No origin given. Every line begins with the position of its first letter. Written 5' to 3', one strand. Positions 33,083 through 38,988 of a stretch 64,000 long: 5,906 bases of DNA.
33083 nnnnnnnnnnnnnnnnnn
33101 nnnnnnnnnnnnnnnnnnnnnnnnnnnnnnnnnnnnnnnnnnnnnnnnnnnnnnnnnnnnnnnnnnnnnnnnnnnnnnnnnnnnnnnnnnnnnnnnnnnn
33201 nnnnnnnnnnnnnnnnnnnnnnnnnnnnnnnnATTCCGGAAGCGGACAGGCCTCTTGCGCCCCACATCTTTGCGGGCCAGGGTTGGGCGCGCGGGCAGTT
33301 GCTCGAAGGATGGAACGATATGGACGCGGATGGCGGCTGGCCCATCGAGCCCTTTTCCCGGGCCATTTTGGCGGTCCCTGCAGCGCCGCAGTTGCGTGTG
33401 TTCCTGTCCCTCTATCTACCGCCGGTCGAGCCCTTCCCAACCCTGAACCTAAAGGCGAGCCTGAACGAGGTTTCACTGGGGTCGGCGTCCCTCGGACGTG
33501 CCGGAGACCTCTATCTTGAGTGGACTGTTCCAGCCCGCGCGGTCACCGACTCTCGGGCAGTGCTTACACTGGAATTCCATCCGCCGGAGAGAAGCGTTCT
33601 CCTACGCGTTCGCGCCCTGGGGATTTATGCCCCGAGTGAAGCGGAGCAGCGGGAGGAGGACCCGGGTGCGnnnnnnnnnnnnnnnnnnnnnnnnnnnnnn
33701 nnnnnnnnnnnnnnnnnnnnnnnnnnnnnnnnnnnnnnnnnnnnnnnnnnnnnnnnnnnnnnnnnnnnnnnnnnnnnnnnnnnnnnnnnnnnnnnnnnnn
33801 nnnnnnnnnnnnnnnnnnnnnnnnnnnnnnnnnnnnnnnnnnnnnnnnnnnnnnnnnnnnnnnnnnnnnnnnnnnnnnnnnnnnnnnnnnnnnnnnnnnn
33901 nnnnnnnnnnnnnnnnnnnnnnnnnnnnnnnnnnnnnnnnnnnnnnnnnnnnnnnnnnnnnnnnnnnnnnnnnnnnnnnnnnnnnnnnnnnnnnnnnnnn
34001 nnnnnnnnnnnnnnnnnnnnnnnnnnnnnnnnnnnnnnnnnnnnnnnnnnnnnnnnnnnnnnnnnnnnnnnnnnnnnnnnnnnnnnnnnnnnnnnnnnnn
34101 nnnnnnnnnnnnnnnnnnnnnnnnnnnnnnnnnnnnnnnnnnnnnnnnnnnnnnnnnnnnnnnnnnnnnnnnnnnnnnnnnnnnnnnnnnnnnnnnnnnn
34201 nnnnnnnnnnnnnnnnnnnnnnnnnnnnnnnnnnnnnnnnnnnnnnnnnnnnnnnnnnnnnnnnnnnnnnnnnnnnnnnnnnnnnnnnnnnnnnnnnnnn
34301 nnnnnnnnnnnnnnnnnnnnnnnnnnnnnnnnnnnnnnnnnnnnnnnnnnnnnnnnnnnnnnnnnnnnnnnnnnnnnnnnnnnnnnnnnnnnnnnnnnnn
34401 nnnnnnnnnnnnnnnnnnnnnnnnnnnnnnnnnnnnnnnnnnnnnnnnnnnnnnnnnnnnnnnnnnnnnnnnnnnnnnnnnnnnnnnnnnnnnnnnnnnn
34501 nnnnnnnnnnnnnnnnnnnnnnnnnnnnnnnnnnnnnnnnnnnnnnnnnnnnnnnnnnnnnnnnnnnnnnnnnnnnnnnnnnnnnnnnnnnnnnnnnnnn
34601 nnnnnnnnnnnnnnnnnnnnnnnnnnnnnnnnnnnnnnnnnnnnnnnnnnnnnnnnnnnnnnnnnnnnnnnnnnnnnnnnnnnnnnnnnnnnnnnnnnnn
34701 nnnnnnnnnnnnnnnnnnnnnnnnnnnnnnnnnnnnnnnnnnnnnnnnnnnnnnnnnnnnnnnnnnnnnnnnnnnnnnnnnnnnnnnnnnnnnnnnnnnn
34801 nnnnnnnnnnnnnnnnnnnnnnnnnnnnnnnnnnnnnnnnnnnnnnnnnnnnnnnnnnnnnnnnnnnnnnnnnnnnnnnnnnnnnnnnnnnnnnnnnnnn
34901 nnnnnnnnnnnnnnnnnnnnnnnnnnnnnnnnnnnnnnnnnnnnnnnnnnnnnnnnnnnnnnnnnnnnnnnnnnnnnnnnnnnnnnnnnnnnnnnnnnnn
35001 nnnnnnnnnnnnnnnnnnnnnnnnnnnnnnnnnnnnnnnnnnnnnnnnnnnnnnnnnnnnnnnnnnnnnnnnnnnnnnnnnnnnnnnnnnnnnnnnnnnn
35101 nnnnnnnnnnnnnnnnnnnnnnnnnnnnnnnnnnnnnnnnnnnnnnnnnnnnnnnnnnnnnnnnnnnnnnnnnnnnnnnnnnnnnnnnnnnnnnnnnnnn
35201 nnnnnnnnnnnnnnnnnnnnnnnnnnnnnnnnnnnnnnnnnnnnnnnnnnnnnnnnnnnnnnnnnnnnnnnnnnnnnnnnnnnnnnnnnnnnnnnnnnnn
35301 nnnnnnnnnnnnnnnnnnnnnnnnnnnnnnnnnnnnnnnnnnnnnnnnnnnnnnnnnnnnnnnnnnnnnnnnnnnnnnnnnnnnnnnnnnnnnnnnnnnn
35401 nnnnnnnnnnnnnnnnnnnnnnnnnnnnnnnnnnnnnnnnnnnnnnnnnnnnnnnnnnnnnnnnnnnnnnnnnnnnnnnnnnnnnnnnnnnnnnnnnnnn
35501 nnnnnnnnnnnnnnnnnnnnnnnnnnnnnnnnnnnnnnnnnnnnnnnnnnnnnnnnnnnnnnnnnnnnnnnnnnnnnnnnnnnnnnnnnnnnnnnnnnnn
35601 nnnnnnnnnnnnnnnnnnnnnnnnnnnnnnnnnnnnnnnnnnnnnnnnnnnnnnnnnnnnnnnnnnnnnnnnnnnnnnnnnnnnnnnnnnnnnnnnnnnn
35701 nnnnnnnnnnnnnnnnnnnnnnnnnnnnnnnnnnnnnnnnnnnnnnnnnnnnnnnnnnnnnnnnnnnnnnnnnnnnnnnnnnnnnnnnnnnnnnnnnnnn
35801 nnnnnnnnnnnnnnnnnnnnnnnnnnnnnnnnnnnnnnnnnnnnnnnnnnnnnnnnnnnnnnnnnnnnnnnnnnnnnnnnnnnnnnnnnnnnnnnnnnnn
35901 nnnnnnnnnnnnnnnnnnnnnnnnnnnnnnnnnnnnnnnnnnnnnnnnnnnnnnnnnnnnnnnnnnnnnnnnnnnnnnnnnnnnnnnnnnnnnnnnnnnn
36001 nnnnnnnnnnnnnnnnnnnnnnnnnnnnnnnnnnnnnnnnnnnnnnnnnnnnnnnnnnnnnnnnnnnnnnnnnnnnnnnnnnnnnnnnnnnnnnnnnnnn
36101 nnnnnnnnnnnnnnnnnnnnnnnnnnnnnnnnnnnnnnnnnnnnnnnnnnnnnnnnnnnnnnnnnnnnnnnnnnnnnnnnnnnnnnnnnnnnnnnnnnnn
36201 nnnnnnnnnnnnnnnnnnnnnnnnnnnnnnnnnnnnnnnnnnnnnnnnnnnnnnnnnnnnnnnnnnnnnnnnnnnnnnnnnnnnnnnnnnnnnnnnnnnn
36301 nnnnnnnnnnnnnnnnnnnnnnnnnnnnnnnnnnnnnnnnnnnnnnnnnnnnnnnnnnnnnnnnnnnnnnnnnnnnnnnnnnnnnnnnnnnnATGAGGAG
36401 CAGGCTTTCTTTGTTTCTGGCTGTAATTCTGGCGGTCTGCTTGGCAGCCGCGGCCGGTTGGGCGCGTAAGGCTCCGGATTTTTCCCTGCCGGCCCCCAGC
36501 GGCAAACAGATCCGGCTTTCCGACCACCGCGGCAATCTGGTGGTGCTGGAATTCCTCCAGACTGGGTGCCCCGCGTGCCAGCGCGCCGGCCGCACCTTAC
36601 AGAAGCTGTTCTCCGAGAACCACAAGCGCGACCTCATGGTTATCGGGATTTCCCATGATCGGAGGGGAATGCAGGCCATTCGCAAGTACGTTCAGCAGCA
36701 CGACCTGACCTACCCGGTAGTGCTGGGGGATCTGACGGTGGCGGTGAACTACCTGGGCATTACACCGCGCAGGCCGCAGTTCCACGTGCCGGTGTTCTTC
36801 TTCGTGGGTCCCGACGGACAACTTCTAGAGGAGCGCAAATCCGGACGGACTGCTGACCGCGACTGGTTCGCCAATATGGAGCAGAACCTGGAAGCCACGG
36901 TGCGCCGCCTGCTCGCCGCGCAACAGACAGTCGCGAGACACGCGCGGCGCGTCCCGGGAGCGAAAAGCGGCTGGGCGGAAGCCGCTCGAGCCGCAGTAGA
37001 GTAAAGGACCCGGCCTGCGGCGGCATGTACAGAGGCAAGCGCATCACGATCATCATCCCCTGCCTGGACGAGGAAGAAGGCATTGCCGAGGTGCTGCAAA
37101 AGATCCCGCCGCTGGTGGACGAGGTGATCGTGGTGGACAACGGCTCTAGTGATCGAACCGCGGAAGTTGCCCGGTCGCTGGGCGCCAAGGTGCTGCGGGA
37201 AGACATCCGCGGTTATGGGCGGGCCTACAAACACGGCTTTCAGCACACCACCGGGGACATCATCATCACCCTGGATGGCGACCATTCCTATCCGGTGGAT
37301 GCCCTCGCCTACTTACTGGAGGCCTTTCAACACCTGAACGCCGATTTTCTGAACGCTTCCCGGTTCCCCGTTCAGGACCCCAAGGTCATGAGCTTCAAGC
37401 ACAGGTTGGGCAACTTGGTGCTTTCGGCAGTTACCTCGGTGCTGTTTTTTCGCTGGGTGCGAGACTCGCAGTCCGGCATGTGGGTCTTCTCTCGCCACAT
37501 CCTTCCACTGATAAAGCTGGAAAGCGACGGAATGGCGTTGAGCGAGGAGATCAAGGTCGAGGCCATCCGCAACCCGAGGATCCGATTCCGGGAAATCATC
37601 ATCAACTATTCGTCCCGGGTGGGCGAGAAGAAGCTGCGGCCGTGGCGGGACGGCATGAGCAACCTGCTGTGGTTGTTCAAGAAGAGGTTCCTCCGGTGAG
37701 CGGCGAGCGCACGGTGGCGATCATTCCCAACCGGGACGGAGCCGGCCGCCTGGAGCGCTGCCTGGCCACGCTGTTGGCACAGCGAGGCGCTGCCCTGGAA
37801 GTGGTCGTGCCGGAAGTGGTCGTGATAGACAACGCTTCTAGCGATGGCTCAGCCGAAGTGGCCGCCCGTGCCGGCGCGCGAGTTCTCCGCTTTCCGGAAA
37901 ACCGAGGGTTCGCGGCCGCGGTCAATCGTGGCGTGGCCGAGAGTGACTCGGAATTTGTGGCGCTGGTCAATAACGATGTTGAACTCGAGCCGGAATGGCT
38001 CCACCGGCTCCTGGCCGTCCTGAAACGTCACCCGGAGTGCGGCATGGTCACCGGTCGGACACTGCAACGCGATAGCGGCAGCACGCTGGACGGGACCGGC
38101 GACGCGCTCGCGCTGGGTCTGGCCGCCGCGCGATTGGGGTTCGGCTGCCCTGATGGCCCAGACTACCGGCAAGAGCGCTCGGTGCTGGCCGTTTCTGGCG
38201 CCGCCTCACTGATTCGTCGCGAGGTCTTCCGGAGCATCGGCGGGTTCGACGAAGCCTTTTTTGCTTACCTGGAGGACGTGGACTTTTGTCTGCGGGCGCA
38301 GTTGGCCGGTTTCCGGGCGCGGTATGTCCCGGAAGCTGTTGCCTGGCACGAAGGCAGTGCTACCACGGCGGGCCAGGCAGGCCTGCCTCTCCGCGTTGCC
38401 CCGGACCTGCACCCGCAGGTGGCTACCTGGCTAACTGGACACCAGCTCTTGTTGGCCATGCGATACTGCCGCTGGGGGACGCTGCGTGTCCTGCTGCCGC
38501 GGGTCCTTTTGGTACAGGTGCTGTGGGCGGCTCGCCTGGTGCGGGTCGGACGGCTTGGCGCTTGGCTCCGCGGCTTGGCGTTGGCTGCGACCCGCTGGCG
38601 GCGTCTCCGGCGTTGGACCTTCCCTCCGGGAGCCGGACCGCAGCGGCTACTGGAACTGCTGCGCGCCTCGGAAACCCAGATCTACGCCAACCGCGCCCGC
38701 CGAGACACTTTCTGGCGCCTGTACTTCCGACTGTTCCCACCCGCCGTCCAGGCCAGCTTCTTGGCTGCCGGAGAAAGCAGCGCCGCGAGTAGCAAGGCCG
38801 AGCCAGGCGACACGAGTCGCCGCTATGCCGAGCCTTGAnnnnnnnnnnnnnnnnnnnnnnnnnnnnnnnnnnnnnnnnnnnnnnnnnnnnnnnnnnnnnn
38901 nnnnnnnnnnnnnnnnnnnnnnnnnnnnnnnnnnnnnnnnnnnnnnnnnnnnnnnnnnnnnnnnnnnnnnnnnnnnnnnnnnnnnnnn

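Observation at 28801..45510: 16.7-kb translationally coupled ABC-transporter-dependent glycan locus with WbdD-like methyltransferase/coiled-coil terminators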

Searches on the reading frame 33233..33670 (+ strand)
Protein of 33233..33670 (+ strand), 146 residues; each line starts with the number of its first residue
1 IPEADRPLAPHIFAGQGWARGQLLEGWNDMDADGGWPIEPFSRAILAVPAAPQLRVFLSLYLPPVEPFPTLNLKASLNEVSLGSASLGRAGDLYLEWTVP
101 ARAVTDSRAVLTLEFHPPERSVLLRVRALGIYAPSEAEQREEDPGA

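Call 48: search_protein_families(library=pfam, proteins=[window:33233-33670:+], max_evalue=1)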
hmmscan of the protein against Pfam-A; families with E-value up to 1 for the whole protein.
window:33233-33670:+ (146 aa): 0 families

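Call 60: search_solved_structures(query=A3, max_evalue=10)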
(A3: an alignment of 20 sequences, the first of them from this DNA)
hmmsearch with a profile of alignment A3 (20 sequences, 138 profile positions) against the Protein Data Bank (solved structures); distinct sequences matched with E-value up to 10: 4.
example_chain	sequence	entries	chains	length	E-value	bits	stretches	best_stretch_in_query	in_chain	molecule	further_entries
2g9d_A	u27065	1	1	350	0.098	15.5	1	9-82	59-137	Succinylglutamate desuccinylase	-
9t9v_A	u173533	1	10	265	0.11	15.4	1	33-83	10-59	Double jelly roll capsid protein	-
6myd_A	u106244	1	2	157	0.67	12.8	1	42-96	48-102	TNF receptor-associated factor 6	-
6y69_H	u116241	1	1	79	1.4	11.8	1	39-108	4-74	50S ribosomal protein L9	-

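Call 61: search_protein_families(library=pfam, alignment_id=A3, max_evalue=1)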
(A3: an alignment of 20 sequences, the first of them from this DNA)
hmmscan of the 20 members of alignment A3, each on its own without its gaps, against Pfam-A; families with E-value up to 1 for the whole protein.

A. member 1, seq(137 aa): 0 families

B. families by the number of members that match (of 20 scanned): 0 families

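Call 86: search_protein_representatives(alignment_id=A3)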
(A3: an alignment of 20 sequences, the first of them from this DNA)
Query: 20 sequences, 138 profile positions. Proteins with E-value up to 0.001 (for the whole library): 353; up to 1e-10: 40; up to 1e-30: 13. The best 150 are listed.
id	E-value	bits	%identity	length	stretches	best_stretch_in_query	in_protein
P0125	4.9e-51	188.2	-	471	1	2-137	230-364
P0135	5.5e-48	178.4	-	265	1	2-137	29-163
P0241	5.1e-46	172.0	-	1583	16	65-111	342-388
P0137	9.0e-42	158.2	-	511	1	2-137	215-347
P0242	1.7e-39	150.9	-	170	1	5-135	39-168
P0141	2.7e-39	150.2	-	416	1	4-136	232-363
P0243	1.1e-38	148.2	-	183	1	8-136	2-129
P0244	4.2e-38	146.3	-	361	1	4-135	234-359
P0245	3.4e-37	143.4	-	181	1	4-136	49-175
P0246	4.4e-36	139.8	-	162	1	2-135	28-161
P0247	4.5e-34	133.3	-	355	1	4-136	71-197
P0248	1.5e-31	125.1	-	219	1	4-131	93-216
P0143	7.8e-31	122.8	-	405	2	50-135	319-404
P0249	7.9e-29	116.3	-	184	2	7-134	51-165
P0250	8.1e-29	116.3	-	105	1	21-127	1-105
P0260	1.5e-16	76.6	-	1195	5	22-133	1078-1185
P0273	1.6e-11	60.3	-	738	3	22-132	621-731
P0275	3.8e-11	59.0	-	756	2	13-117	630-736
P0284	7.0e-10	54.9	-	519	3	20-131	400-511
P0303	2.1e-08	50.1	-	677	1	4-135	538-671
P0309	4.7e-08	49.0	-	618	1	12-132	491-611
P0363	3.4e-06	43.0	-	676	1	5-132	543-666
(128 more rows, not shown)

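Call 87: search_protein_families(library=pfam, proteins=[P0242, P0247, P0303, P0260, P0273, P0241, P0309, P0363, P0275, P0284], max_evalue=0.001)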
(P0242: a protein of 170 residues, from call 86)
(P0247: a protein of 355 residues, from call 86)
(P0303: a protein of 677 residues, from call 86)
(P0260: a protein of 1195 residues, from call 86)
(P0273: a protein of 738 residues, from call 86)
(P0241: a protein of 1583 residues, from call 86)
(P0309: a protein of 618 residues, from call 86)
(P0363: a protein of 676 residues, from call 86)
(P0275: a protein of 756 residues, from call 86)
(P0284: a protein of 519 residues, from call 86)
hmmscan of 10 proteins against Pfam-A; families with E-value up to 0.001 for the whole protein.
P0242 (170 aa): 0 families

P0247 (355 aa): 0 families

P0303 (677 aa): 0 families

P0260 (1195 aa): 1 family
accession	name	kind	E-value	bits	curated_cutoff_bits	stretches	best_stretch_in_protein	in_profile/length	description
PF00884.28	Sulfatase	-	0.0007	19.4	25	0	329-467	141-268/301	Sulfatase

P0273 (738 aa): 6 families
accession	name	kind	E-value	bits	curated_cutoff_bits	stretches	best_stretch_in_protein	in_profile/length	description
PF08241.18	Methyltransf_11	-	2.1e-16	60.8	21.2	1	97-195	1-94/95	Methyltransferase domain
PF13649.12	Methyltransf_25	-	5.5e-15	56.3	27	1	96-192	1-97/97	Methyltransferase domain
PF08242.18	Methyltransf_12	-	4.7e-13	50.1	30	1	97-194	1-98/98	Methyltransferase domain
PF13847.12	Methyltransf_31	-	5.7e-12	46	27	1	93-200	4-113/145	Methyltransferase domain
PF13489.12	Methyltransf_23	-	1.5e-10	41.5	27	1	78-256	7-155/164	Methyltransferase domain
PF01209.24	Ubie_methyltran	-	2.3e-07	30.8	20.1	1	93-195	48-150/233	ubiE/COQ5 methyltransferase family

P0241 (1583 aa): 4 families
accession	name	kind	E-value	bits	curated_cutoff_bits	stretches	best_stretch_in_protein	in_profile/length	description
PF16640.11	Big_3_5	-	1.8e-98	323.7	35.5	13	618-703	9-87/88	Bacterial Ig-like domain (group 3)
PF16841.11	CBM60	-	3.1e-18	66.5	28.2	0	348-398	15-63/91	Ca-dependent carbohydrate-binding module xylan-binding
PF11974.14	bMG3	-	3.4e-05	24.2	34.9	0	916-984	12-82/103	Bacterial alpha-2-macroglobulin MG3 domain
PF14041.11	Lipoprotein_21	-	0.00096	19.7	25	0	820-898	8-81/87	LppP/LprE lipoprotein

P0309 (618 aa): 0 families

P0363 (676 aa): 0 families

P0275 (756 aa): 1 family
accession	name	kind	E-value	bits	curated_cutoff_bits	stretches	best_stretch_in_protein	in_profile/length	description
PF13231.12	PMT_2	-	1.2e-05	26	26.1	1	93-233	4-140/160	Dolichyl-phosphate-mannose-protein mannosyltransferase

P0284 (519 aa): 0 families

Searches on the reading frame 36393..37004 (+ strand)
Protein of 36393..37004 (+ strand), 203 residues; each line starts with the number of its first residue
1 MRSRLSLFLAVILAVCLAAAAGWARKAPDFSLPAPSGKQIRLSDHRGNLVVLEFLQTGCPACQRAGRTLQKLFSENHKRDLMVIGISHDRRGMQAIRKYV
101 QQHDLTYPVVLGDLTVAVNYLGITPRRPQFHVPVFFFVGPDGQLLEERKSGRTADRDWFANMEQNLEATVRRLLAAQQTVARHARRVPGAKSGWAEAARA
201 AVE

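Call 5: search_protein_families(library=pfam, proteins=[window:36393-37004:+], max_evalue=0.01)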
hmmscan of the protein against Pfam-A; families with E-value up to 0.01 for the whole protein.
window:36393-37004:+ (203 aa): 3 families
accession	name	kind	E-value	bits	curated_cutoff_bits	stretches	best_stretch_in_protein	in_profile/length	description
PF00578.27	AhpC-TSA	-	5.1e-19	68.9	26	1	25-144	3-121/124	AhpC/TSA family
PF08534.16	Redoxin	-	1.2e-09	38.6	26.6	1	26-145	5-129/148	Redoxin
PF13905.12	Thioredoxin_8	-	0.00018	22.2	27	1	47-143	1-93/94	Thioredoxin-like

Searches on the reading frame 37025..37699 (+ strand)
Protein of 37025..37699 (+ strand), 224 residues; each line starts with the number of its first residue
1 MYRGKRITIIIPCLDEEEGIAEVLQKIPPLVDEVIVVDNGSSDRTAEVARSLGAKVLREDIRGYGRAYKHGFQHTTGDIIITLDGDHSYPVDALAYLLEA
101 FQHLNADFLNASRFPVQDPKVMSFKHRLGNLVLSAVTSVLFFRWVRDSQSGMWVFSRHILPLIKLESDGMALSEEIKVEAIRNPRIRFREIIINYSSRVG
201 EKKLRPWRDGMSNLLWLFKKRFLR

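Call 5: search_protein_families(library=pfam, proteins=[window:37025-37699:+], max_evalue=0.01)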
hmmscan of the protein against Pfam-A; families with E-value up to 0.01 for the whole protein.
window:37025-37699:+ (224 aa): 3 families
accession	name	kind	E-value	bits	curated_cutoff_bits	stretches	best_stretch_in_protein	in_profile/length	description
PF00535.33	Glycos_transf_2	-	2.6e-25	89.7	23.3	1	8-159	1-163/168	Glycosyl transferase family 2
PF13641.12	Glyco_tranf_2_3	-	5.1e-07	30.4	27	1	6-127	2-137/230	Glycosyltransferase like family 2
PF10111.15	Glyco_tranf_2_2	-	2.4e-05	24.4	27.3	1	8-104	1-109/276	Glycosyltransferase like family 2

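Call 41: search_protein_families(library=ncbifam, proteins=[window:37025-37699:+], max_evalue=0.00001)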
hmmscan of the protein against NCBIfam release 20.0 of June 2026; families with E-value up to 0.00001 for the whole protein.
window:37025-37699:+ (224 aa): 11 families
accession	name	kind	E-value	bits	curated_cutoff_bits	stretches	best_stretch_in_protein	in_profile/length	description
TIGR04182.1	glyco_TIGR04182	equivalog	9.7e-33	113.8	325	1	7-219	2-216/293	S-layer glycoprotein N-glycosyltransferase AglJ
NF041391.1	DPhHxTase_Halo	equivalog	3.7e-30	104.5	375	1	14-211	4-199/213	dolichyl-phosphate hexose transferase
NF058614.1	PPMAGASynPpgS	equivalog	7.4e-16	58.3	370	1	8-188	3-189/226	polyprenyl-phospho-N-acetylgalactosaminyl synthase PpgS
TIGR04283.1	glyco_like_mftF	equivalog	8e-16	58.3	182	1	7-104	1-100/221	TIGR04283 family arsenosugar biosynthesis glycosyltransferase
NF010496.0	PRK13915.1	equivalog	2.4e-15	56.4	262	1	4-90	30-130/307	glucosyl-3-phosphoglycerate synthase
TIGR03937.1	PgaC_IcaA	equivalog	5.1e-11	42.2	422.3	1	5-103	45-152/407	poly-beta-1,6-N-acetyl-D-glucosamine synthase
NF007986.1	PRK10714.1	equivalog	1.7e-08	33.9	529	1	5-137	6-150/316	undecaprenyl-phosphate 4-deoxy-4-formamido-L-arabinose transferase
NF047588.1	GlcsyltransPgfSStrep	equivalog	2.1e-08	33.8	500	1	6-198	2-196/308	glycosyltransferase PgfS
TIGR03965.1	mycofact_glyco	equivalog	1.5e-07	30.6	280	1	6-92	75-170/467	mycofactocin biosynthesis glycosyltransferase MftF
NF041865.1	EpsU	equivalog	1.5e-06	27.5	700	1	6-102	40-144/394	exopolysaccharide biosynthesis GT2 family glycosyltransferase EpsU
NF041875.1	EPS_EpsD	equivalog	2e-06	27.4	370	1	25-102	24-105/325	exopolysaccharide biosynthesis glycosyltransferase EpsD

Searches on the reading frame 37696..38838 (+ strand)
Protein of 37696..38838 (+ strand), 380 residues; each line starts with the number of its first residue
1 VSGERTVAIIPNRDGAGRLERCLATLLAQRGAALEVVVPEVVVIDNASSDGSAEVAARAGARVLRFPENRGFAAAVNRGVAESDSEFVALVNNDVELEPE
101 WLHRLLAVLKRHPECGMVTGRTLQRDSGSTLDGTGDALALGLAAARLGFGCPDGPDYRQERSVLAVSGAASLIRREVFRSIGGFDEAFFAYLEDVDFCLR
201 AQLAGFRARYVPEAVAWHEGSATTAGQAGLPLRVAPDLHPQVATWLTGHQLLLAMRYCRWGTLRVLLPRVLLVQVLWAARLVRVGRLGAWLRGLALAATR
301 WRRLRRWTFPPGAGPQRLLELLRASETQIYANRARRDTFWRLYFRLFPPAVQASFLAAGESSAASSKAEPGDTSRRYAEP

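Call 6: search_protein_families(library=pfam, proteins=[window:37696-38838:+], max_evalue=0.01)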
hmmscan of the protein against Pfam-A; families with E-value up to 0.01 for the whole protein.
window:37696-38838:+ (380 aa): 7 families
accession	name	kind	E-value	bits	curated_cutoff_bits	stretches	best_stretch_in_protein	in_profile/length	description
PF00535.33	Glycos_transf_2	-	3.7e-23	82.7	23.3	1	9-181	3-167/168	Glycosyl transferase family 2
PF13641.12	Glyco_tranf_2_3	-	1.9e-20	74.3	27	1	7-221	4-214/230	Glycosyltransferase like family 2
PF13632.12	Glyco_trans_2_3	-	7.1e-15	55.8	27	1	88-293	2-179/198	Glycosyl transferase family group 2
PF13506.12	Glyco_transf_21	-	3.8e-07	30.2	21.7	1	76-224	22-161/174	Glycosyl transferase family 21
PF10111.15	Glyco_tranf_2_2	-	5.8e-07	29.7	27.3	1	39-203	30-201/276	Glycosyltransferase like family 2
PF13712.12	Glyco_tranf_2_5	-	5.6e-05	23.4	27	1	68-208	37-177/210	Glycosyltransferase like family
PF02709.20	Glyco_transf_7C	-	0.00038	20.5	23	1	167-212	20-66/78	N-terminal domain of galactosyltransferase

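Call 41: search_protein_families(library=ncbifam, proteins=[window:37696-38838:+], max_evalue=0.00001)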
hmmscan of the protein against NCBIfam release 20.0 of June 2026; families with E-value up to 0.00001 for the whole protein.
window:37696-38838:+ (380 aa): 12 families
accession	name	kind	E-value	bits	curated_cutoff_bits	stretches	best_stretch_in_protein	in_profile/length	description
TIGR03965.1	mycofact_glyco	equivalog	9.3e-32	110.5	280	1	8-219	78-281/467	mycofactocin biosynthesis glycosyltransferase MftF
NF041875.1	EPS_EpsD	equivalog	4.2e-21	75.7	370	2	9-114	4-109/325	exopolysaccharide biosynthesis glycosyltransferase EpsD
TIGR04283.1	glyco_like_mftF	equivalog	4.9e-15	55.7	182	1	9-114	4-103/221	TIGR04283 family arsenosugar biosynthesis glycosyltransferase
TIGR03937.1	PgaC_IcaA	equivalog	4.3e-14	52.3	422.3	1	38-218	74-250/407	poly-beta-1,6-N-acetyl-D-glucosamine synthase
NF038299.1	EPS_HpsN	equivalog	3.7e-13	49.1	425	1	9-223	6-225/317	hormogonium polysaccharide biosynthesis glycosyltransferase HpsN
TIGR01556.1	rhamnosyltran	subfamily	6.3e-12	45.3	200.55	1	29-215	12-197/281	rhamnosyltransferase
NF038302.1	EPS_HpsE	equivalog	3.9e-11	42.5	300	1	6-122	4-124/307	hormogonium polysaccharide biosynthesis glycosyltransferase HpsE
NF010496.0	PRK13915.1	equivalog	4.9e-08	32.4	262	1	8-125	35-161/307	glucosyl-3-phosphoglycerate synthase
NF007482.0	PRK10073.1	equivalog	6e-08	32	423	1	9-108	11-109/334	glycosyltransferase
NF058614.1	PPMAGASynPpgS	equivalog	3e-07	30.1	370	1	32-81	20-69/226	polyprenyl-phospho-N-acetylgalactosaminyl synthase PpgS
TIGR03469.1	HpnB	hypoth_equivalog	4e-07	29.4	379.25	0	7-62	47-98/386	hopene-associated glycosyltransferase HpnB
TIGR04182.1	glyco_TIGR04182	equivalog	6.7e-07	29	325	1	39-121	28-109/293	S-layer glycoprotein N-glycosyltransferase AglJ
